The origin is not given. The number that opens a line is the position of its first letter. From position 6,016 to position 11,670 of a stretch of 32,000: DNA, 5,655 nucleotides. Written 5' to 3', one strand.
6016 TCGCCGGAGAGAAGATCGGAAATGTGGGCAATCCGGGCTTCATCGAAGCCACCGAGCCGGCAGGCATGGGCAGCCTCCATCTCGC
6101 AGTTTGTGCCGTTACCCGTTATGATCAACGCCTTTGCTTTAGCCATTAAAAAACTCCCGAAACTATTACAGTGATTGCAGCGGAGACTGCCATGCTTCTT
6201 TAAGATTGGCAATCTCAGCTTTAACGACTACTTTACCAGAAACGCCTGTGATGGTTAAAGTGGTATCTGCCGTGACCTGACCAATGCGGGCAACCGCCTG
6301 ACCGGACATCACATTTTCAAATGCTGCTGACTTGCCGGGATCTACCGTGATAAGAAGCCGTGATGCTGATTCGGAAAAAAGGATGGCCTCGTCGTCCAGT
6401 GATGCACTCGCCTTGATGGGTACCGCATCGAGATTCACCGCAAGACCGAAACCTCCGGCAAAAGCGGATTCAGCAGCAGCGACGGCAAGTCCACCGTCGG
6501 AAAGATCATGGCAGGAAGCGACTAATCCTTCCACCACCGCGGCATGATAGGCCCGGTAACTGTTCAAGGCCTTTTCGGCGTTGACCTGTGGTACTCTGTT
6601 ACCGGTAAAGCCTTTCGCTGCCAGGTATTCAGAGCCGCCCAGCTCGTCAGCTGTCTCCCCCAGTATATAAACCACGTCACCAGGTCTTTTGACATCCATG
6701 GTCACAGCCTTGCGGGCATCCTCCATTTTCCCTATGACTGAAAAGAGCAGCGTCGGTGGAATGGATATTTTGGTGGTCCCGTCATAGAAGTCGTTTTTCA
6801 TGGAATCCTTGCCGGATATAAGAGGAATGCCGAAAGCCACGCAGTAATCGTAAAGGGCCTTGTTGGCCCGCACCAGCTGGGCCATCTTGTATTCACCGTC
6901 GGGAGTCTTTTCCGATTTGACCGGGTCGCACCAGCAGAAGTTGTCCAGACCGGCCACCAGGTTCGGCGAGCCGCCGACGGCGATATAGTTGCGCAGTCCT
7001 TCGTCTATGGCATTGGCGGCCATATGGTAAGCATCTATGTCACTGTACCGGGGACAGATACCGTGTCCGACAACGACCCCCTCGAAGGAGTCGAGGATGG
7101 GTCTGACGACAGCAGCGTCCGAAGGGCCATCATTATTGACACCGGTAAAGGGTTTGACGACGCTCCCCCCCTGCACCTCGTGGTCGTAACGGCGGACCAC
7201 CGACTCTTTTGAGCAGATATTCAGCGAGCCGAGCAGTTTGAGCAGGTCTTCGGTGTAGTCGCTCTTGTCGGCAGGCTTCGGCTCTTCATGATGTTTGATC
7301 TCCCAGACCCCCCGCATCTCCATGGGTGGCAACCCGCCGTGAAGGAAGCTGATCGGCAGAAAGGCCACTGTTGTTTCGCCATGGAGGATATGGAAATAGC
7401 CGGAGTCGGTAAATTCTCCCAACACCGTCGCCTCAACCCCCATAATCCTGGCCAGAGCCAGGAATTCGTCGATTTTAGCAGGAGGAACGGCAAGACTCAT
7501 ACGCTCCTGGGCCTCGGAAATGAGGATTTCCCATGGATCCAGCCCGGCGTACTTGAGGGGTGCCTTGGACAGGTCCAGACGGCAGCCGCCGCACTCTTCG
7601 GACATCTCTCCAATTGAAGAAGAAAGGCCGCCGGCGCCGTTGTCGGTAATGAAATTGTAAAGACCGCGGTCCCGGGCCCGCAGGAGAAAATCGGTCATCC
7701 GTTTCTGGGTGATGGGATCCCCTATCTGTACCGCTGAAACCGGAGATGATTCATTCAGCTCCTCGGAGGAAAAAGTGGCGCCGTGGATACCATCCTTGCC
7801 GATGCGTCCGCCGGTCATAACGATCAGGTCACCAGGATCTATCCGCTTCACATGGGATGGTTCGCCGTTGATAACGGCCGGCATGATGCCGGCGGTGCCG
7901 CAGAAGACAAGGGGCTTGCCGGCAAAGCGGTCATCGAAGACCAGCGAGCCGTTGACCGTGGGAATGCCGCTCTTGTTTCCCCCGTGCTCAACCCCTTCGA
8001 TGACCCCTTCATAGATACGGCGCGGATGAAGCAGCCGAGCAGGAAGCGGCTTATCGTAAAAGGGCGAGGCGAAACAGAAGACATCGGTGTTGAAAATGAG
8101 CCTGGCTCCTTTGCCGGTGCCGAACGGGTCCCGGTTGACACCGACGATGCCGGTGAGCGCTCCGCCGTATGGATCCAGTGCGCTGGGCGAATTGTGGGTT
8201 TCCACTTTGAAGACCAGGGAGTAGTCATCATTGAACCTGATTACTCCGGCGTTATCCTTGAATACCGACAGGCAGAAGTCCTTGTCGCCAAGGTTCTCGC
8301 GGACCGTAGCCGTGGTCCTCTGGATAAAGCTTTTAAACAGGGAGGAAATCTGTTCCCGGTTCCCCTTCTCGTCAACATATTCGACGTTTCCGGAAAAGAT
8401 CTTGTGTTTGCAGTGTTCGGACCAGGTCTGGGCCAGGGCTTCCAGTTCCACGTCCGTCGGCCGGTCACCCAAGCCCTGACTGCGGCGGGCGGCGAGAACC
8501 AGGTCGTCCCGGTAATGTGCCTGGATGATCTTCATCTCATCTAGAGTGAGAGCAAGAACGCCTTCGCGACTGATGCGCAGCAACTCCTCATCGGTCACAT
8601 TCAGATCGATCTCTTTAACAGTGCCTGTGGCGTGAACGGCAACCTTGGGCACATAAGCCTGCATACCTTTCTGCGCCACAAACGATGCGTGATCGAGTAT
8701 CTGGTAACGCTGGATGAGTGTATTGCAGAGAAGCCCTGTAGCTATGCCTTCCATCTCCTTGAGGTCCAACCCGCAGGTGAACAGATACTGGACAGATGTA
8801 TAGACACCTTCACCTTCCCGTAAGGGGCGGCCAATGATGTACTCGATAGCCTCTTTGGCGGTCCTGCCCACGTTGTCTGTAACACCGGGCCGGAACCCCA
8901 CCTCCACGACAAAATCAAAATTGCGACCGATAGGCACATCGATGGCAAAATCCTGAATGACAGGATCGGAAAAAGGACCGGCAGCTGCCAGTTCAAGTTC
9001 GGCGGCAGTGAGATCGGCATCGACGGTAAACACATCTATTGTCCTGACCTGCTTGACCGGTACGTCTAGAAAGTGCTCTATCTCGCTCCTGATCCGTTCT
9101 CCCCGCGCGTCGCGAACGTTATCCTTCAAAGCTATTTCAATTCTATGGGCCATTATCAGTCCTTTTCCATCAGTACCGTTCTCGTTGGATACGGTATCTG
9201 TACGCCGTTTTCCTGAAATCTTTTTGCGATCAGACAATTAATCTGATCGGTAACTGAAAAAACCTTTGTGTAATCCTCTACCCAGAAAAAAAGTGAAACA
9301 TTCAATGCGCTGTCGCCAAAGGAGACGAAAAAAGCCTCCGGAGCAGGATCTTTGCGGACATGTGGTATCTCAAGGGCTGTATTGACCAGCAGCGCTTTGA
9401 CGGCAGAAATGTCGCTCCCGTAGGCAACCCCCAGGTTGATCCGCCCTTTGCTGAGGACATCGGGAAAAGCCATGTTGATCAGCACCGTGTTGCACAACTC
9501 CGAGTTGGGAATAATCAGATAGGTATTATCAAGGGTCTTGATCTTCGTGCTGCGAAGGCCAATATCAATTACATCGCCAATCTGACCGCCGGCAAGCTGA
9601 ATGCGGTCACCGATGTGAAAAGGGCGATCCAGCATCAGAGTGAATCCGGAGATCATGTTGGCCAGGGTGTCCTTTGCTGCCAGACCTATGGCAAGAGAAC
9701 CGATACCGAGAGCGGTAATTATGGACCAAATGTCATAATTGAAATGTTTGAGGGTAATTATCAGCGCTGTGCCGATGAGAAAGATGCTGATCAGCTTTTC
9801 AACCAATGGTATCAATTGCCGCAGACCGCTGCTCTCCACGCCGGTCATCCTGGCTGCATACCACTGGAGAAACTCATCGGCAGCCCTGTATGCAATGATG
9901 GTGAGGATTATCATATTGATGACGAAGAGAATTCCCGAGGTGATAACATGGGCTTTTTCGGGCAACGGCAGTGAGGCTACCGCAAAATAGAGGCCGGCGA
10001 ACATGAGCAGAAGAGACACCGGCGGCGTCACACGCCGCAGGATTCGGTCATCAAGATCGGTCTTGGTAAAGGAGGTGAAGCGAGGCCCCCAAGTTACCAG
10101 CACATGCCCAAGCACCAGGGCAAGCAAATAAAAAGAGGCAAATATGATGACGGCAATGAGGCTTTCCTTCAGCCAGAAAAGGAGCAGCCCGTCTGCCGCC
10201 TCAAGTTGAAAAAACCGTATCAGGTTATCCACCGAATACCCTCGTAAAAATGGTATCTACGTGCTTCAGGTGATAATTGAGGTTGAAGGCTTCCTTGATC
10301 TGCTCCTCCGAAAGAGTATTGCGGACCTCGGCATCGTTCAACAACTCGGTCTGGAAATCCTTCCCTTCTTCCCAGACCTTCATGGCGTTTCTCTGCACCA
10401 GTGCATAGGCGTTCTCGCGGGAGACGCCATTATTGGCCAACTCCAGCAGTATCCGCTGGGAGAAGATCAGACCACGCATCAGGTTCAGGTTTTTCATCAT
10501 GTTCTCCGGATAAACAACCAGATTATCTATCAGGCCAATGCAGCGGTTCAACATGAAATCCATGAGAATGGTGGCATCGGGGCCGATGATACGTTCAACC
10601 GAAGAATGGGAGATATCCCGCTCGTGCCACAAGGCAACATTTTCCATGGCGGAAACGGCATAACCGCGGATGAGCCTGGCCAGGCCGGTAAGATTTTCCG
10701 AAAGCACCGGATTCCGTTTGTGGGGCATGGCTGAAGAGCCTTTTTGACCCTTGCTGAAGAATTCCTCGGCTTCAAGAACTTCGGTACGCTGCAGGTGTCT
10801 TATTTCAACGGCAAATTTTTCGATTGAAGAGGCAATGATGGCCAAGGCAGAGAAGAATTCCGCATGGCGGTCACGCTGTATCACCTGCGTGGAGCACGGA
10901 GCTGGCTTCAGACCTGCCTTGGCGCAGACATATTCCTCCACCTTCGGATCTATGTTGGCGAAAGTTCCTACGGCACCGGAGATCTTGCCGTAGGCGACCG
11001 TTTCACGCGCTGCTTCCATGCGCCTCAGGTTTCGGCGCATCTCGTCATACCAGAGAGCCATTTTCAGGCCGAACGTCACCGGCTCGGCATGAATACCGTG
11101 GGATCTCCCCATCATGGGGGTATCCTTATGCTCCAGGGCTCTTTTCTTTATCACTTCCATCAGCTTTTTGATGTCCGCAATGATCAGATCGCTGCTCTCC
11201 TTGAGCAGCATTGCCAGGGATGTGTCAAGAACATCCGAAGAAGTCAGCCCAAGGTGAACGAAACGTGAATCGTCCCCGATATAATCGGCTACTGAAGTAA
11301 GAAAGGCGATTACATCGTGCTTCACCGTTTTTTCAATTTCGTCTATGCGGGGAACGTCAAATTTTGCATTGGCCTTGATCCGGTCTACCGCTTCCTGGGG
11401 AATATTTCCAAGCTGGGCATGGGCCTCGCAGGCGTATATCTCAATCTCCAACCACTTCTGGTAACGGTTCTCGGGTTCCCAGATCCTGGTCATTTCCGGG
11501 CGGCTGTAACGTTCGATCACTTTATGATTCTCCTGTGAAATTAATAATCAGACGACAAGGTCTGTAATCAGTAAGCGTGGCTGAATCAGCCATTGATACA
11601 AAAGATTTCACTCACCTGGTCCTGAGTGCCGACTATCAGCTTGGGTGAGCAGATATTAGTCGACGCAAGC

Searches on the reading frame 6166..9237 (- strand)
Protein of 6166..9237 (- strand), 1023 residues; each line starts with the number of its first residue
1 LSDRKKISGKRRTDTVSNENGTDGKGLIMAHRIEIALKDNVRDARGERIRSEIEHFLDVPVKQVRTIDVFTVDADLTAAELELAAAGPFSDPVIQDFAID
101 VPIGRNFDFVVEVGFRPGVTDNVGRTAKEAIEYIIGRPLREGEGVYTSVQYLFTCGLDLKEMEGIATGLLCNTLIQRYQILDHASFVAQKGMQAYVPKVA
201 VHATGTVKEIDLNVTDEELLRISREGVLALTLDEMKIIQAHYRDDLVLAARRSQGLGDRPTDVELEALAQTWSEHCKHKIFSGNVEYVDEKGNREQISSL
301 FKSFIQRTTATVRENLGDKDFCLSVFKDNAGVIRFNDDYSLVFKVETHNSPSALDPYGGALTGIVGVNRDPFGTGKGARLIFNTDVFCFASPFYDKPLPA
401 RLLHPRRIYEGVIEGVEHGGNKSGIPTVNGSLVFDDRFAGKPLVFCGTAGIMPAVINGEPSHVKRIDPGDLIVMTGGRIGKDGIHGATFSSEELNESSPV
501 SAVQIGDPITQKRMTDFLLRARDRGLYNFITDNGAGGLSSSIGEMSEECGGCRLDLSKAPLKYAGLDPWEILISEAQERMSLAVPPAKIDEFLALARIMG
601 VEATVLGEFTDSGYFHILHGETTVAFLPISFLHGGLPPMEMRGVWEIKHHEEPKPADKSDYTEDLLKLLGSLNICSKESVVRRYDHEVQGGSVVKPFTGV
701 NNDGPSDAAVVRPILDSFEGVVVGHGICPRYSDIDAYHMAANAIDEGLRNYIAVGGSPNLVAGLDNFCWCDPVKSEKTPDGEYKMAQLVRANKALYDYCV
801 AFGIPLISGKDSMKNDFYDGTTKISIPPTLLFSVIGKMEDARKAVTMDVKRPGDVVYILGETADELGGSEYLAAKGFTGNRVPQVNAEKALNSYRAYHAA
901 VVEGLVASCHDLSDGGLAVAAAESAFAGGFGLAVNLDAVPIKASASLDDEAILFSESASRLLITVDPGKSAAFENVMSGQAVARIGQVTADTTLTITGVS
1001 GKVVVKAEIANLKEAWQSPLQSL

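Call 98: search_protein_families(library=pfam, proteins=[window:6166-9237:-], max_evalue=0.00001)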
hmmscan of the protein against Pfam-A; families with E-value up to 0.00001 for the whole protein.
window:6166-9237:- (1023 aa): 4 families
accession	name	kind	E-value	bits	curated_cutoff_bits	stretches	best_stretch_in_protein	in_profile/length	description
PF02769.27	AIRS_C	-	3e-54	183.9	23.1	2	851-996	1-153/156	AIR synthase related protein, C-terminal domain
PF00586.29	AIRS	-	3.5e-24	85.8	24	1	328-452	2-112/112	AIR synthase related protein, N-terminal domain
PF18072.6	FGAR-AT_linker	-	7.1e-17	62.1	26.6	1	221-279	3-50/50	Formylglycinamide ribonucleotide amidotransferase linker domain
PF02700.19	PurS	-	3.8e-10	40.2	22.2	1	32-101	3-77/77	Phosphoribosylformylglycinamidine (FGAM) synthase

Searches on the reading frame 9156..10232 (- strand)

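Call 98: search_protein_families(library=pfam, proteins=[window:9156-10232:-], max_evalue=0.00001)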
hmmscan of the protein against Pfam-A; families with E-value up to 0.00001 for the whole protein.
window:9156-10232:- (358 aa): 3 families
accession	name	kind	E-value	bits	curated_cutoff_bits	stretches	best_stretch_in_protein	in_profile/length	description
PF00924.24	MS_channel_2nd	-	4.5e-20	72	20.2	1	188-254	1-66/68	Mechanosensitive ion channel, beta-domain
PF21082.3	MS_channel_3rd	-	1.7e-14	54.4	21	1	265-346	3-88/88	Mechanosensitive ion channel MscS, C-terminal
PF21088.3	MS_channel_1st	-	5.5e-07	29.9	23.1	1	146-187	1-42/42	Mechanosensitive ion channel, transmembrane helices 2/3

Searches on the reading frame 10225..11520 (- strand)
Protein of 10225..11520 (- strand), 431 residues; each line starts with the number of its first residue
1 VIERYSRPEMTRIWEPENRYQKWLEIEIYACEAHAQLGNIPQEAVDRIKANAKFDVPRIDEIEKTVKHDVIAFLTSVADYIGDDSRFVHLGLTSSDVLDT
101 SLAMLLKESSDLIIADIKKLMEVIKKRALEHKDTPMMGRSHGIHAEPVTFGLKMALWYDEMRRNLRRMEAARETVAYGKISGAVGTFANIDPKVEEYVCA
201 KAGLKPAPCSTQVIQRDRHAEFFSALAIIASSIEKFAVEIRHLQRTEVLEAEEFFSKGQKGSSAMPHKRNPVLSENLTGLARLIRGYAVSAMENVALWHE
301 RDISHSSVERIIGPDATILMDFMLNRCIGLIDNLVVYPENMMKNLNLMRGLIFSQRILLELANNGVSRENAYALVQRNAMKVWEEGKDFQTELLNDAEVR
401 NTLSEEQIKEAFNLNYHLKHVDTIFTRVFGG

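Call 98: search_protein_families(library=pfam, proteins=[window:10225-11520:-], max_evalue=0.00001)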
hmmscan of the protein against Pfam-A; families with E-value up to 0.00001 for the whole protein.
window:10225-11520:- (431 aa): 2 families
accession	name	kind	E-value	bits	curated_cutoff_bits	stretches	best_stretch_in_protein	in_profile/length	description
PF00206.25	Lyase_1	-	9.1e-61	206.4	27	1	7-286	7-312/312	Lyase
PF10397.14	ADSL_C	-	1.2e-27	96.4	32.7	1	350-428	1-79/79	Adenylosuccinate lyase C-terminus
